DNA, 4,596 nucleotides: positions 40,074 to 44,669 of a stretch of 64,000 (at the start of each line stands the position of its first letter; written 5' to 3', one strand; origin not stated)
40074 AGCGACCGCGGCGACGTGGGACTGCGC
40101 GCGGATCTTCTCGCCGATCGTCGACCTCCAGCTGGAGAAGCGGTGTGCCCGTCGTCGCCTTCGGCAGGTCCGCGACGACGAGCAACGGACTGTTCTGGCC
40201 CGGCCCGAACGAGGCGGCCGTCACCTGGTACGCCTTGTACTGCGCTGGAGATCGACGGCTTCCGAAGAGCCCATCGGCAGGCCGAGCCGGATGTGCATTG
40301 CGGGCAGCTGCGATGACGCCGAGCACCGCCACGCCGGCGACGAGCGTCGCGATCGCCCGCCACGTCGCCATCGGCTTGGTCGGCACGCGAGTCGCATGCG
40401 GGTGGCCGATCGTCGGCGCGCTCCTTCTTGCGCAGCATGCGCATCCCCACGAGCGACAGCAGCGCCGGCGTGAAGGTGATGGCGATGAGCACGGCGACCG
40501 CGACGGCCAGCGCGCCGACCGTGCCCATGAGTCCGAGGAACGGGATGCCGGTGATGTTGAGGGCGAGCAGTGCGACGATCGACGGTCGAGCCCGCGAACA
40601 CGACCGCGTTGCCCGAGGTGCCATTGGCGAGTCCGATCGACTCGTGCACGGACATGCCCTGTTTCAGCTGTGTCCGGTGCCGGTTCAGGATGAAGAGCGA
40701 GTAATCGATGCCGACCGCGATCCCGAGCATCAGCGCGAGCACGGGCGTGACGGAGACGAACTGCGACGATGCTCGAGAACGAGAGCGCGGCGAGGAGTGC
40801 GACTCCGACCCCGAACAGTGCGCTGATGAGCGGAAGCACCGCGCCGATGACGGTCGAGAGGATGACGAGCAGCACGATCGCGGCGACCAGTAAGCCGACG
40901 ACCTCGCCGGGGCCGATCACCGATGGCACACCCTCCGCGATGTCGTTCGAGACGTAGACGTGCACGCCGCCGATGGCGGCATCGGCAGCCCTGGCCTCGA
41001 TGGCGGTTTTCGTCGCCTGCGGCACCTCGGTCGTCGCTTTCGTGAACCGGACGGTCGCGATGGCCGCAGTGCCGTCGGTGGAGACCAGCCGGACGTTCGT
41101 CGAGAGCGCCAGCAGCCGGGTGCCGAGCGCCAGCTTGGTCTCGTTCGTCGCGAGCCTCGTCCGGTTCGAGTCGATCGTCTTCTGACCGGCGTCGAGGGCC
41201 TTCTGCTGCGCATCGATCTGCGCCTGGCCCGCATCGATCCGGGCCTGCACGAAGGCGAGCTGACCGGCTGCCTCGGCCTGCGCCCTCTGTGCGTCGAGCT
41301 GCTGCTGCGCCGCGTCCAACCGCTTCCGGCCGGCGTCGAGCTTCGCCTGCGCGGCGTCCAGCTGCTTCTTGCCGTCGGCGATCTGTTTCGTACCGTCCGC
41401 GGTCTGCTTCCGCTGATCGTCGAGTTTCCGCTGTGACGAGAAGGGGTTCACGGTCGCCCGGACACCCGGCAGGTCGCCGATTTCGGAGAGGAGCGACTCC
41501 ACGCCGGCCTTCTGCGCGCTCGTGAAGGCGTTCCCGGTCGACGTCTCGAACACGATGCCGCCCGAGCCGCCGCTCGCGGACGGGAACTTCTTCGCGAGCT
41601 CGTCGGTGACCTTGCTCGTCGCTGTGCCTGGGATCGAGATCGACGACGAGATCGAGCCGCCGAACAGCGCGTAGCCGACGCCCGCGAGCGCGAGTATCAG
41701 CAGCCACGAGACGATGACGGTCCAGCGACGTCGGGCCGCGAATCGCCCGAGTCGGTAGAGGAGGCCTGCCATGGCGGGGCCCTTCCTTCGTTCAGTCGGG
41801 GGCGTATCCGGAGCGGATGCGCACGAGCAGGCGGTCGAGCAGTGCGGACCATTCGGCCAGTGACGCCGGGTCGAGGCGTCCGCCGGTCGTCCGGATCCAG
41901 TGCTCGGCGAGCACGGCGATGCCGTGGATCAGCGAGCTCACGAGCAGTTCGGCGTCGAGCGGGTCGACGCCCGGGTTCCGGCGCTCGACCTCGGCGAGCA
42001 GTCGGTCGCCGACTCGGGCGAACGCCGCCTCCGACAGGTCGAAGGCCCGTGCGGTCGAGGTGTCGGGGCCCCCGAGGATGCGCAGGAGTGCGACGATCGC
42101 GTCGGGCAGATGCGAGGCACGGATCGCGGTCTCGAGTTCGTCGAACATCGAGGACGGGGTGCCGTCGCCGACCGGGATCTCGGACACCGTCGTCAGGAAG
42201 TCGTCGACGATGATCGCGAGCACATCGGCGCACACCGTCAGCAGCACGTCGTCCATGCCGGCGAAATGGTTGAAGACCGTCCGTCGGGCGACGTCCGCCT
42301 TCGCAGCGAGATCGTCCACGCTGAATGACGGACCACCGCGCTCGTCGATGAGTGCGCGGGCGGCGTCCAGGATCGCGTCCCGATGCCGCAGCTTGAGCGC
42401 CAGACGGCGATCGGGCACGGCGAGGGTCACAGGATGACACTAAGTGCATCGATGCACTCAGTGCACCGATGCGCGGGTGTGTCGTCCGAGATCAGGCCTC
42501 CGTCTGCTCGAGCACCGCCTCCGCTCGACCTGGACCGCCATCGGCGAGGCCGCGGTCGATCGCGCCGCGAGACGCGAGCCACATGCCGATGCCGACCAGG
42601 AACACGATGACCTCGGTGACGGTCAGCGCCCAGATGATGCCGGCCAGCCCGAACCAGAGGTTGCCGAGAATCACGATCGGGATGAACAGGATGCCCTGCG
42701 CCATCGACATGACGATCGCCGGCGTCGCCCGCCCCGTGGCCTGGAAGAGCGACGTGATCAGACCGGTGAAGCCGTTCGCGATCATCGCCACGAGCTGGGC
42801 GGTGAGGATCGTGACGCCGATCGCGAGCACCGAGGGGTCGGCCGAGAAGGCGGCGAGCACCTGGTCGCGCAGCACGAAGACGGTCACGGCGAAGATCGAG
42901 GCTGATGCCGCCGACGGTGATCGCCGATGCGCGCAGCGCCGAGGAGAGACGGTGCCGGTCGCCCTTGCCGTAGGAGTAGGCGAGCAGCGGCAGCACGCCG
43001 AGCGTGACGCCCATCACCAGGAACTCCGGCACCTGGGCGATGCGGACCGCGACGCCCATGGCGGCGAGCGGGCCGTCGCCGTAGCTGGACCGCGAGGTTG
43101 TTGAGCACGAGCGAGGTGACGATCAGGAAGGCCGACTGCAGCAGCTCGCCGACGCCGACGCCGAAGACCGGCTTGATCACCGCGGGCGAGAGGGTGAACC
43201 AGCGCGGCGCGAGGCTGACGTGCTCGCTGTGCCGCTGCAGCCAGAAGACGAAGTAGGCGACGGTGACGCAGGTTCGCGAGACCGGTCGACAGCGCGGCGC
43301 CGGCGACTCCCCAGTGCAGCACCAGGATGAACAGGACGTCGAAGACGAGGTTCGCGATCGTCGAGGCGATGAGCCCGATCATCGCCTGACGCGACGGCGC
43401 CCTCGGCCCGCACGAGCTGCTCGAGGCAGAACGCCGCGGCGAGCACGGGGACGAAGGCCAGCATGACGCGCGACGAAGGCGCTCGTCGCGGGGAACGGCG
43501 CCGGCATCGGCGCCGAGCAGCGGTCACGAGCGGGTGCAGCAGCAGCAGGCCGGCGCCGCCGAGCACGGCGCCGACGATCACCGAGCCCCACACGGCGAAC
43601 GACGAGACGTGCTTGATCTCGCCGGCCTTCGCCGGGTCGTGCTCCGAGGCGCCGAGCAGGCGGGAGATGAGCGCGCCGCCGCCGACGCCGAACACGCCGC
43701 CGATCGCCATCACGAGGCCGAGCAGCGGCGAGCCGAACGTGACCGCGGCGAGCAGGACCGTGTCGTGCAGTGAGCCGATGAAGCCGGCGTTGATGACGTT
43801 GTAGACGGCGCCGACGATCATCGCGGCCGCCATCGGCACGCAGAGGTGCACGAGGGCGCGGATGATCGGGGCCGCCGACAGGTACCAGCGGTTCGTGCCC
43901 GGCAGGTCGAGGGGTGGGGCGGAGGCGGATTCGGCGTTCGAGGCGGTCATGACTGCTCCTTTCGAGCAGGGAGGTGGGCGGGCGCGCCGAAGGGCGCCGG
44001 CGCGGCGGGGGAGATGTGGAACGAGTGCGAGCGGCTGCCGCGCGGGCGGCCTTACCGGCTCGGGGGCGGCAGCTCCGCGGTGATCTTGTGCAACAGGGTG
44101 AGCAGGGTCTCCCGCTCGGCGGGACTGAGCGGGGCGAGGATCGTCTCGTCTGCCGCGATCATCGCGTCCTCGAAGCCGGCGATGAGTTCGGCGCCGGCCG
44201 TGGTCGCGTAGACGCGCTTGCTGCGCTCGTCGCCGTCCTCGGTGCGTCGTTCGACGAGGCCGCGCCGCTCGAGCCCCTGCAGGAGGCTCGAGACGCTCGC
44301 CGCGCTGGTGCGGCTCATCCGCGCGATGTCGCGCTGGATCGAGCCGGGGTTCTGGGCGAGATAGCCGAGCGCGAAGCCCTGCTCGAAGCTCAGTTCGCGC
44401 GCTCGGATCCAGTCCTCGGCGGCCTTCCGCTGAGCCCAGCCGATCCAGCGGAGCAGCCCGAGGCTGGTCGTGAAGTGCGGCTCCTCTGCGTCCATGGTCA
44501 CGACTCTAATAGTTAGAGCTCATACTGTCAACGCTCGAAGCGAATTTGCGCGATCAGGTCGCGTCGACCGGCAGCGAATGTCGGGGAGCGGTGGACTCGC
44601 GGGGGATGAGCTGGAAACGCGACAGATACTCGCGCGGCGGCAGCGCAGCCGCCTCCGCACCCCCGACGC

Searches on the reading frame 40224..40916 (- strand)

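Call 29: search_protein_families(library=pfam, max_evalue=0.01, proteins=[window:40224-40916:-])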
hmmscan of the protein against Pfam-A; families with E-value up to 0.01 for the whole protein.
window:40224-40916:- (231 aa): 1 family
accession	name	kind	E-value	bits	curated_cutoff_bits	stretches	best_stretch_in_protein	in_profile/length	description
PF03176.21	MMPL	-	4e-12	46.2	20.5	1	55-112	201-258/333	MMPL family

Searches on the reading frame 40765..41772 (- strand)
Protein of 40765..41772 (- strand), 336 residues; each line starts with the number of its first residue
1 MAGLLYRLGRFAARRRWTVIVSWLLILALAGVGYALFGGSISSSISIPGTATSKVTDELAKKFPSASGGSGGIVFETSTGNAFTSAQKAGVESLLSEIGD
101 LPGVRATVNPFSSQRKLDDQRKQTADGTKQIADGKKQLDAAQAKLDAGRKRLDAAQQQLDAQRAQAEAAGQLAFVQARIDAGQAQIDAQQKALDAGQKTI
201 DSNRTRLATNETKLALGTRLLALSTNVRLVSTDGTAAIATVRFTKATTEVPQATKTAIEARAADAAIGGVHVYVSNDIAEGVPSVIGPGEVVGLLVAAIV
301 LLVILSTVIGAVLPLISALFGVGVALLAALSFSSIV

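Call 31: find_homologous_proteins(query=window:40765-41772:-, max_evalue=1e-20)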
Query window:40765-41772:- (336 aa): 31 proteins with E <= 1e-20 among 8000 candidates.
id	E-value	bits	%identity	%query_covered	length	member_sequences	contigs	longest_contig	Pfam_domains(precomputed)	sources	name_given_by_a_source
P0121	5.7e-113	395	63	94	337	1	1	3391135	PF28054.1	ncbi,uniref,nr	ncbi:hypothetical protein [Naasia aerilata]|uniref:Uncharacterized protein n=1 Tax=Naasia aerilata T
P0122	2.0e-103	364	49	100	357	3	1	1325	PF21007.3,PF03176.22,PF24161.2,PF28019.1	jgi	jgi:RND superfamily putative drug exporter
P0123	9.0e-92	326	47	100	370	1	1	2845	PF03176.22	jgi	-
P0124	5.3e-90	320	52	100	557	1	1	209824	PF03176.22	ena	-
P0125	4.9e-88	313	51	100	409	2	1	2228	PF03176.22,PF28019.1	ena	-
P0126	4.0e-84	301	51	100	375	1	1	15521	PF03176.22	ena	-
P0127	4.9e-83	297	55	45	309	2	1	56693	-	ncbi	-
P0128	2.3e-76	275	45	100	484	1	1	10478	PF03176.22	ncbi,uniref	ncbi:MMPL family transporter, partial [uncultured Microbacterium sp.]|uniref:MMPL family transporter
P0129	2.7e-75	272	52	82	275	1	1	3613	-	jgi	jgi:RND superfamily putative drug exporter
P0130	5.9e-75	270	45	96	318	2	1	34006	PF03176.22,PF28054.1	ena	-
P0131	1.9e-73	266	44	100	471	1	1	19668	PF03176.22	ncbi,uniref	ncbi:MMPL family transporter, partial [Rathayibacter sp. SD072]|uniref:MMPL family transporter n=1 T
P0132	9.3e-73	263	43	100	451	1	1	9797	PF03176.22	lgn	-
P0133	7.7e-72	260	42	87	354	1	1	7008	PF03176.22,PF28054.1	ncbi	ncbi:MAG TPA: MMPL family transporter, partial [Naasia sp.]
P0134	3.4e-70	255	41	100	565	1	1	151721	PF03176.22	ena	-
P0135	3.4e-69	252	46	100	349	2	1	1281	-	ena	-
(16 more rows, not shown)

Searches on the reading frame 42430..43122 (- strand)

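Call 30: search_protein_families(library=pfam, max_evalue=0.01, proteins=[window:42430-43122:-])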
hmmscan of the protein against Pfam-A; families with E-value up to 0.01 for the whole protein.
window:42430-43122:- (231 aa): 1 family
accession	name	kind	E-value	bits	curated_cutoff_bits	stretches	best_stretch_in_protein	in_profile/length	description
PF01554.23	MatE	-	1e-07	32.2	24.9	1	12-75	21-84/161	MatE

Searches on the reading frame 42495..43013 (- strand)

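Call 30: search_protein_families(library=pfam, max_evalue=0.01, proteins=[window:42495-43013:-])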
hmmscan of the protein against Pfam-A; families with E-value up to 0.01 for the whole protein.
window:42495-43013:- (173 aa): 1 family
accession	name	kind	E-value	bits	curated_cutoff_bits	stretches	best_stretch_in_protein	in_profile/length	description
PF01554.23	MatE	-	5.1e-05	23.5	24.9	1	37-113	82-158/161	MatE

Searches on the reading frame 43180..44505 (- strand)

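Call 30: search_protein_families(library=pfam, max_evalue=0.01, proteins=[window:43180-44505:-])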
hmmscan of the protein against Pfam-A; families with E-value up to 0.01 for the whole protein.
window:43180-44505:- (442 aa): 1 family
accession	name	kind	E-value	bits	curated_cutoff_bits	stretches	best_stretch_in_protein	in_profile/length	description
PF01554.23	MatE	-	0.00015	21.9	24.9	1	224-370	1-140/161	MatE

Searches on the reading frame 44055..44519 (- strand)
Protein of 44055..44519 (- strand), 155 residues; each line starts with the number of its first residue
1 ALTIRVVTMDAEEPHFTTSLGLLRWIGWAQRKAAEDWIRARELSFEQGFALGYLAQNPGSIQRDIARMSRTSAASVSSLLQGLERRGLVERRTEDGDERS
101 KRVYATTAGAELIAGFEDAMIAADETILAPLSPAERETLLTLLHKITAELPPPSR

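Call 30: search_protein_families(library=pfam, max_evalue=0.01, proteins=[window:44055-44519:-])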
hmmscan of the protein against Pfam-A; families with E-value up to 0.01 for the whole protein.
window:44055-44519:- (155 aa): 10 families
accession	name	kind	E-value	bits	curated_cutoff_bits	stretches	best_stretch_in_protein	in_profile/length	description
PF12802.13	MarR_2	-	5.9e-13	49.2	27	1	44-100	4-61/61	MarR family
PF01047.28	MarR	-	2.3e-08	34.3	24.6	1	47-100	5-58/59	MarR family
PF13463.12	HTH_27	-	2e-05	25.2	22.2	1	56-109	15-68/68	Winged helix DNA-binding domain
PF09339.16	HTH_IclR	-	2e-05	24.7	22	1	51-92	9-51/52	IclR helix-turn-helix domain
PF01978.25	TrmB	-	7.9e-05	22.9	25.6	1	54-105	17-63/68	Sugar-specific transcriptional regulator TrmB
PF03551.20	PadR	-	0.00058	20.2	27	1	68-108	26-67/75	Transcriptional regulator PadR-like family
PF13545.12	HTH_Crp_2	-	0.00059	20.2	27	1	62-92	25-56/70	Crp-like helix-turn-helix domain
PF21863.2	HTH_67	-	0.0012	19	27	1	55-149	177-260/268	Helix-turn-helix family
PF24034.1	DUF7343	-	0.0035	17.6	27.6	1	52-91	10-50/62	Domain of unknown function (DUF7343)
PF13412.12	HTH_24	-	0.0039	17.2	21.9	1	51-90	9-48/48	Winged helix-turn-helix DNA-binding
